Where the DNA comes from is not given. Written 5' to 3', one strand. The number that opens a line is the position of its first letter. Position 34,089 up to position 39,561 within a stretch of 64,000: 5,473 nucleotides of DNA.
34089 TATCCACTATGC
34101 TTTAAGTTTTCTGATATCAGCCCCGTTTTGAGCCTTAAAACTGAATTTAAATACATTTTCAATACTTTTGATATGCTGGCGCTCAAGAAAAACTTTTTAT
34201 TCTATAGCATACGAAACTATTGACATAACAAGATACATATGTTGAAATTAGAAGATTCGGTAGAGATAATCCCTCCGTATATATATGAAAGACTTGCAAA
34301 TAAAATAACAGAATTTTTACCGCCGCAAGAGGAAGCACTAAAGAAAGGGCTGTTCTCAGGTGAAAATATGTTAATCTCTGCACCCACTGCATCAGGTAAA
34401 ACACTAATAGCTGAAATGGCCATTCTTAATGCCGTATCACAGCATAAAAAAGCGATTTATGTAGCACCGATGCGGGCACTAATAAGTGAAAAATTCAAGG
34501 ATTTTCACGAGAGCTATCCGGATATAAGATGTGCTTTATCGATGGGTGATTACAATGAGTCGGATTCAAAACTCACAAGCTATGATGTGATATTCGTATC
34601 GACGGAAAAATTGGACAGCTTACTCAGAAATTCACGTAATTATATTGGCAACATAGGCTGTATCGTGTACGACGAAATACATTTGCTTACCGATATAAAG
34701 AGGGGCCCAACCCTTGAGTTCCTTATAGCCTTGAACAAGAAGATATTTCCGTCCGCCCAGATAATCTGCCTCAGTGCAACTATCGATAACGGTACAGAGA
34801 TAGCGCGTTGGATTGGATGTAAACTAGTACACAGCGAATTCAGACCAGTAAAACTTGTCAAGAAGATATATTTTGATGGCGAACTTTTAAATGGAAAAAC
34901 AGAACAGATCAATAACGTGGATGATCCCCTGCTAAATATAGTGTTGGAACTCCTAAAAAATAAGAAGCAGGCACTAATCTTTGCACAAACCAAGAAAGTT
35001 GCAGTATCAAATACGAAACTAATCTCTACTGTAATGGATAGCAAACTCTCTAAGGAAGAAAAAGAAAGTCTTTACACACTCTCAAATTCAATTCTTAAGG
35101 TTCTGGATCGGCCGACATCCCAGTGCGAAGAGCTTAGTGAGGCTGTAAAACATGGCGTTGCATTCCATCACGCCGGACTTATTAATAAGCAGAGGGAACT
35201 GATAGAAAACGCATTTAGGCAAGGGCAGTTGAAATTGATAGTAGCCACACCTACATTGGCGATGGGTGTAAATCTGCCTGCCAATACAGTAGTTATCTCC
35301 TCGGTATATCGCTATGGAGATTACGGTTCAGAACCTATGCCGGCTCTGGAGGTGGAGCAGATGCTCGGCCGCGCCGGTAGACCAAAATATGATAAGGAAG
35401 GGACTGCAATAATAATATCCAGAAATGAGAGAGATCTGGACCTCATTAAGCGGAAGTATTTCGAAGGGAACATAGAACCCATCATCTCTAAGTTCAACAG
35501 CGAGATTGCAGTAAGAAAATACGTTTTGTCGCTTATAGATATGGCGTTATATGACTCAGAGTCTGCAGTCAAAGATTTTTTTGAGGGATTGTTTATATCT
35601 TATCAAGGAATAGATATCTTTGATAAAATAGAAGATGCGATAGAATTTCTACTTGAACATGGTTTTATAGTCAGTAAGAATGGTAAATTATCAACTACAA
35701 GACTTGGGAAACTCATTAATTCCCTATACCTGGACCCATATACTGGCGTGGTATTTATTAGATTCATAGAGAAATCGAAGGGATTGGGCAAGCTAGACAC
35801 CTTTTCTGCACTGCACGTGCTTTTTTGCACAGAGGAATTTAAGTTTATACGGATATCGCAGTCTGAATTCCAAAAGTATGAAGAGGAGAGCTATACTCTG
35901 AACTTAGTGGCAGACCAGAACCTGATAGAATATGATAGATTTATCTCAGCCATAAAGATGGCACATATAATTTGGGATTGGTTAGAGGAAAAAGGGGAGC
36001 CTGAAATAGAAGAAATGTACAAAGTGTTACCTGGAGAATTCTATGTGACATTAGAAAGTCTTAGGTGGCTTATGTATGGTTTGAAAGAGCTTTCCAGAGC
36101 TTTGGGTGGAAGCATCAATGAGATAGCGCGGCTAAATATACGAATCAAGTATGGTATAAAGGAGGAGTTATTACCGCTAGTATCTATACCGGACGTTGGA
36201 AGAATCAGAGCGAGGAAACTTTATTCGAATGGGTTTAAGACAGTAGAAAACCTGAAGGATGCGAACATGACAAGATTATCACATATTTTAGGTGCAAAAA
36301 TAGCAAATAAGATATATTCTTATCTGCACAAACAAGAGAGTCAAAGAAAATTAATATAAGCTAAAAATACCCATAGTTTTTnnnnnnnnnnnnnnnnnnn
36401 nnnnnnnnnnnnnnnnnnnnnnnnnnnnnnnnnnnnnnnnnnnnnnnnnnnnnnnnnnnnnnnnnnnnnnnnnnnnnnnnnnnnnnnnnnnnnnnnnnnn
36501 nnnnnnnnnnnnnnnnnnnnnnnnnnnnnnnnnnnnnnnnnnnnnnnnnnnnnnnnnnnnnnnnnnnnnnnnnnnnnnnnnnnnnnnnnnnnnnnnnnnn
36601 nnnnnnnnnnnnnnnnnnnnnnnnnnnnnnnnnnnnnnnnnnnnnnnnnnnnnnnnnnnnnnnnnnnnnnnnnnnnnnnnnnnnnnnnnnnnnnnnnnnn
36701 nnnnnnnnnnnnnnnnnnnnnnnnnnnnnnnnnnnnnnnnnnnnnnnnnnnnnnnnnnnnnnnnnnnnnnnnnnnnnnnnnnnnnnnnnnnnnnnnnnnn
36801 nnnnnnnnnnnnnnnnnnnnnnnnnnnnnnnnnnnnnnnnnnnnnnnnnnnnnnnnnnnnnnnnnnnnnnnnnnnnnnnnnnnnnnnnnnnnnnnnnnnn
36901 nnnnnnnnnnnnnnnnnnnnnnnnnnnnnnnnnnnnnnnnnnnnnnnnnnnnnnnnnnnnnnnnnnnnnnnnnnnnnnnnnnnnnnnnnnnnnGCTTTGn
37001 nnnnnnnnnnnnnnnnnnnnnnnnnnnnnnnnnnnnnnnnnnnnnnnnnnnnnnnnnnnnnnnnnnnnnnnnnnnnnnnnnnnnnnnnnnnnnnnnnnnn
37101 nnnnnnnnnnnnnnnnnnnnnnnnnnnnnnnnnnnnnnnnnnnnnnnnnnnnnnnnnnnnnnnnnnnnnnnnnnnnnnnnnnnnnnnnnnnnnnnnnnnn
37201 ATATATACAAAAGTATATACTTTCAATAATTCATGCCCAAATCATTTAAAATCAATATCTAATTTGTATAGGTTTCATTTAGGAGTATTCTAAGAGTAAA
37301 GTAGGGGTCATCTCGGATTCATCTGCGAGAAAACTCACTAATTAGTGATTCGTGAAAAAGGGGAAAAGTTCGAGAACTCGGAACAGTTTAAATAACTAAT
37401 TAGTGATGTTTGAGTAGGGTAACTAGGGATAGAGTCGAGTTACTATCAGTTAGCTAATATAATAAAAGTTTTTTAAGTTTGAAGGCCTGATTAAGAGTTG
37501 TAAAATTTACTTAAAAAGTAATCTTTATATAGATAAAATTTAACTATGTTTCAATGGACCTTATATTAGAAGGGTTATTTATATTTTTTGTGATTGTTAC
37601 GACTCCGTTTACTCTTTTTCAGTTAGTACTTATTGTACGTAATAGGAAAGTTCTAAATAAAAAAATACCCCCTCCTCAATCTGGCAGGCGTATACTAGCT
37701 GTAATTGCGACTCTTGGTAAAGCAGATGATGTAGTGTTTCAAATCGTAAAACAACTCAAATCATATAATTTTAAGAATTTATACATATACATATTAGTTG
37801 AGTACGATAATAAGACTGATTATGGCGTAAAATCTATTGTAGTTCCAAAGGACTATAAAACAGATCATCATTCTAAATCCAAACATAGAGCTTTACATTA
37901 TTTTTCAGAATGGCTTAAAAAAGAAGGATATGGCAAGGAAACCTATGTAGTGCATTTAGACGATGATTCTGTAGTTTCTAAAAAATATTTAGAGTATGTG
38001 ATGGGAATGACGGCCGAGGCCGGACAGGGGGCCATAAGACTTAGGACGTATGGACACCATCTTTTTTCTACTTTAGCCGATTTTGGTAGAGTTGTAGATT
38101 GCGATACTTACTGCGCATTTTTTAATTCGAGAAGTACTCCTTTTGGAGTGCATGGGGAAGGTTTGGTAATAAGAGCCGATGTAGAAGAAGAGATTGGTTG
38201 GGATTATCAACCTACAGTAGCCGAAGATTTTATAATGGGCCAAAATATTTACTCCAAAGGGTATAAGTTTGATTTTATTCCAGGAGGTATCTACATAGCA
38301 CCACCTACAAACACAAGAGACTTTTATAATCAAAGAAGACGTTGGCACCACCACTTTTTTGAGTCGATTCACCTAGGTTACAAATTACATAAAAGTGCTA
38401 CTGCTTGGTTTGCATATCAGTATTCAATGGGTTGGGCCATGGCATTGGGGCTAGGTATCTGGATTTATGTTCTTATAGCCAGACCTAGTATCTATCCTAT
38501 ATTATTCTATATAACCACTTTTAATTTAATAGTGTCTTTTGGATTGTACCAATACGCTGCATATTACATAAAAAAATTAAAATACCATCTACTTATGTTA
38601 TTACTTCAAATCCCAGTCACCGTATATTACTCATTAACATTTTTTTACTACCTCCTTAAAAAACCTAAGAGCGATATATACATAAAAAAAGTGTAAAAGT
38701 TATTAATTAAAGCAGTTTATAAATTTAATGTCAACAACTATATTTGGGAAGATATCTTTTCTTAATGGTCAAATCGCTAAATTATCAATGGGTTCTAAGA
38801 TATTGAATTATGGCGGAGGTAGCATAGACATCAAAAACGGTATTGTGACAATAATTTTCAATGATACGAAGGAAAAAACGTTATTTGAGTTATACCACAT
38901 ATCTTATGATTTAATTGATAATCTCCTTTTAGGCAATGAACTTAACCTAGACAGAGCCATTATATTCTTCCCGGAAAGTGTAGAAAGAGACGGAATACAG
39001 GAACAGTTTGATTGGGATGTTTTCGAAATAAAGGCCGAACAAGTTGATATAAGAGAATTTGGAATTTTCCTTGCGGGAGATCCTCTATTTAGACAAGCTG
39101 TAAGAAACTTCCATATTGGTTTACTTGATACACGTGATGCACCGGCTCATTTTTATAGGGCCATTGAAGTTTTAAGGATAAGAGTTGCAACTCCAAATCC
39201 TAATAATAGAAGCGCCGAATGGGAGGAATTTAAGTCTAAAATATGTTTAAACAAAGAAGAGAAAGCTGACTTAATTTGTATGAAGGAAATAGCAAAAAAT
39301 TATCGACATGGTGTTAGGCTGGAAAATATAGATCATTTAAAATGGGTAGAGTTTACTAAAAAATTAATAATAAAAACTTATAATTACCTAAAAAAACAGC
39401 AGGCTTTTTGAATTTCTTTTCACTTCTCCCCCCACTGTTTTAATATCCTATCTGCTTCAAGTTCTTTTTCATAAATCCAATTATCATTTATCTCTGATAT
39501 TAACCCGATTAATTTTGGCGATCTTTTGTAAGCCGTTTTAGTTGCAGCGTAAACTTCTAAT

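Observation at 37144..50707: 13.5-kb casposon (Cas1 + PolB self-synthesizing transposon) integrated at the 3' end of a tRNA gene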

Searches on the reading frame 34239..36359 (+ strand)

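Call 8: search_protein_families(library=pfam, proteins=[window:34239-36359:+], max_evalue=0.01)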
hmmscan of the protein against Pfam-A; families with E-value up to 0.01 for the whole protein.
window:34239-36359:+ (706 aa): 11 families
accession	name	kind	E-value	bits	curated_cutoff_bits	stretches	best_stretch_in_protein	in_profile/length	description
PF00270.35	DEAD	-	1e-30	107.1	26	1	28-183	2-161/167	DEAD/DEAH box helicase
PF21280.2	Helicase_dom4_arc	-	3e-21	76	27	1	523-639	2-125/125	Archaeal helicase, domain 4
PF00271.37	Helicase_C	-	6.1e-14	52.6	23.5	1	271-382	11-109/110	Helicase conserved C-terminal domain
PF04851.21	ResIII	-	8.2e-13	49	22.5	1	26-183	4-163/164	Type III restriction enzyme, res subunit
PF14520.12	HHH_5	-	4.7e-08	33.8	27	1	646-697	3-56/57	Helix-hairpin-helix domain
PF12826.13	HHH_2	-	5.2e-07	30.2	27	1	649-702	7-61/64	Helix-hairpin-helix motif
PF20720.3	nSTAND3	-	8.7e-07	29.2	27.2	0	186-311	31-152/155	Novel STAND NTPase 3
PF22527.2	DEXQc_Suv3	-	1.1e-06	28.7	27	1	47-158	19-113/154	DEXQ-box helicase domain of Suv3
PF21999.2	IMS_HHH_1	-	4e-06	27.6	27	1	649-695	2-48/53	DNA polymerase-iota, thumb domain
PF25453.1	DUF7898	-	6.9e-06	26.8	27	1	643-700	2-59/80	Domain of unknown function (DUF7898)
PF10391.15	DNA_pol_lambd_f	-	8.5e-05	22.7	29.8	1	648-681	4-37/51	Fingers domain of DNA polymerase lambda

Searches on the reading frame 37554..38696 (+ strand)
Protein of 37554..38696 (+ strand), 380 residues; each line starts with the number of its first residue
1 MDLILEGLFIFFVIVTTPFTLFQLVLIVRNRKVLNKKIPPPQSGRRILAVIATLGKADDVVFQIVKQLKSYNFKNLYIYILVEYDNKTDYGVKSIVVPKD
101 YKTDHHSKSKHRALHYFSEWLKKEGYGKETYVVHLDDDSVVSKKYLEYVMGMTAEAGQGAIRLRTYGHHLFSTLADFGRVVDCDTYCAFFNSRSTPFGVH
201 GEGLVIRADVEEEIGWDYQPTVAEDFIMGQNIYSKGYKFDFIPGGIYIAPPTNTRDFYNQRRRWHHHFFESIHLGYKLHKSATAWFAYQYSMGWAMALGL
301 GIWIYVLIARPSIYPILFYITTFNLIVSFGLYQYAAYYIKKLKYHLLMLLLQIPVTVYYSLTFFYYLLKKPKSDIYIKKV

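Call 7: search_protein_families(library=pfam, proteins=[window:37554-38696:+], max_evalue=0.01)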
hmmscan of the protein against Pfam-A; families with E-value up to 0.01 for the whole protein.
window:37554-38696:+ (380 aa): 2 families
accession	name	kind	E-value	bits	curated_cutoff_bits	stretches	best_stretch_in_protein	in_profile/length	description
PF13632.12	Glyco_trans_2_3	-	7.6e-24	85.1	27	1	131-321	1-181/198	Glycosyl transferase family group 2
PF13641.12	Glyco_tranf_2_3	-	1.3e-06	29.1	27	1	47-264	3-227/230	Glycosyltransferase like family 2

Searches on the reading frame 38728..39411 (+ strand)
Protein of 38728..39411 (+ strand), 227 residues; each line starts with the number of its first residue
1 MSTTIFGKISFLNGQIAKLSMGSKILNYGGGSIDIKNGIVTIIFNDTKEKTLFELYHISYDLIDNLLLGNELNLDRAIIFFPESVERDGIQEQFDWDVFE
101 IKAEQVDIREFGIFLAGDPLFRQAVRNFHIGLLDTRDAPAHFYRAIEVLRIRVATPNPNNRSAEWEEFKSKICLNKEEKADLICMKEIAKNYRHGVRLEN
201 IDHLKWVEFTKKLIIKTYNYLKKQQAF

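Call 7: search_protein_families(library=pfam, proteins=[window:38728-39411:+], max_evalue=0.01)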
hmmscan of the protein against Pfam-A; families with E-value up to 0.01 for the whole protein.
window:38728-39411:+ (227 aa): 0 families

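Call 57: search_protein_families(library=ncbifam, proteins=[window:38728-39411:+], max_evalue=0.05)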
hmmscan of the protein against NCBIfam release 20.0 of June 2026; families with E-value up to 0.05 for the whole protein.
window:38728-39411:+ (227 aa): 0 families

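Call 58: search_protein_families(library=phrogs, proteins=[window:38728-39411:+], max_evalue=0.01)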
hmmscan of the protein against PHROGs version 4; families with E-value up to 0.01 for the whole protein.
window:38728-39411:+ (227 aa): 0 families
